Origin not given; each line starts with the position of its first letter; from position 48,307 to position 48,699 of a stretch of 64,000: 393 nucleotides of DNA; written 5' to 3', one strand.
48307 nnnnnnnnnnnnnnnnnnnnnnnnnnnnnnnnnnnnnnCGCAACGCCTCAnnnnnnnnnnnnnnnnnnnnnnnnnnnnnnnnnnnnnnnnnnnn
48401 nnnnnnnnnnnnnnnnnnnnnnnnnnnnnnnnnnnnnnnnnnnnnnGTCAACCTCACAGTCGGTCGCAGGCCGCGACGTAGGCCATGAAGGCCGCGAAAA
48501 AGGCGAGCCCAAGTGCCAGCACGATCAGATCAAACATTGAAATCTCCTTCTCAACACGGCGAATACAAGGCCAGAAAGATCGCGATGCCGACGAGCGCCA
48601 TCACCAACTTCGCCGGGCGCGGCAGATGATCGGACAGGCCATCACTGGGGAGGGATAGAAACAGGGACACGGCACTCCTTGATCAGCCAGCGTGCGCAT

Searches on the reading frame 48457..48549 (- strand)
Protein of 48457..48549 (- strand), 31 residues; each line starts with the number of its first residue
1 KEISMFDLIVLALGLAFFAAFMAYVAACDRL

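Call 44: search_protein_families(library=ncbifam, proteins=[window:48457-48537:-], max_evalue=10)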
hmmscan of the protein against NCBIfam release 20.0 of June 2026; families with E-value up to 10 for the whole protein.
seq(27 aa): 1 family
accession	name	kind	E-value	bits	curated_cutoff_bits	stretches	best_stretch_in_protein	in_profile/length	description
NF053725.2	Rv3103c_TM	domain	1.1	9.1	24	1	7-21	8-22/26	Rv3103c transmembrane domain-containing protein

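Call 45: search_protein_families(library=pfam, proteins=[window:48457-48537:-], max_evalue=10)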
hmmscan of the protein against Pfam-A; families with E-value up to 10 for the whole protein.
seq(27 aa): 0 families
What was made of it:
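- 48454..48537 (-): Conserved 27-codon hydrophobic small ORF (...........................) just upstream of kdpF. It matches no Pfam or NCBIfam family (calls 44, 45).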

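Call 78: search_protein_representatives(protein=window:48457-48549:-)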
Query: 31 residues. Proteins with E-value up to 0.001 (for the whole library): 15; up to 1e-10: 0; up to 1e-30: 0. The best 15 are listed.
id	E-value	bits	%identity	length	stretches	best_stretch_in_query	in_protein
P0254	2.5e-06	41.5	85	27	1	5-31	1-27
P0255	2.2e-04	35.9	68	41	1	1-31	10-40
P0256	2.9e-04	35.5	68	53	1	1-31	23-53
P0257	3.0e-04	35.4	68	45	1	1-31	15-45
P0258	3.2e-04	35.3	68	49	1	1-31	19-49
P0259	4.4e-04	34.9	67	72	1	2-31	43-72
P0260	4.8e-04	34.8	69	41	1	3-31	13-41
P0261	5.0e-04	34.8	68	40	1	1-31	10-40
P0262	6.9e-04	34.4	67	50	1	2-31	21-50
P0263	7.7e-04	34.2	65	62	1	1-31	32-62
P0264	8.6e-04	34.1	63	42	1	2-31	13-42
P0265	8.7e-04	34.1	65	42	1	1-31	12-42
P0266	8.7e-04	34.1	69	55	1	3-31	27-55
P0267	9.0e-04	34.0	67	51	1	2-31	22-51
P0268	9.1e-04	34.0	65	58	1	1-31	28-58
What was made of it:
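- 48454..48537 (-): Fifteen short proteins match it in the 1.84-billion-protein library, best E = 2.5e-6 (call 78).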
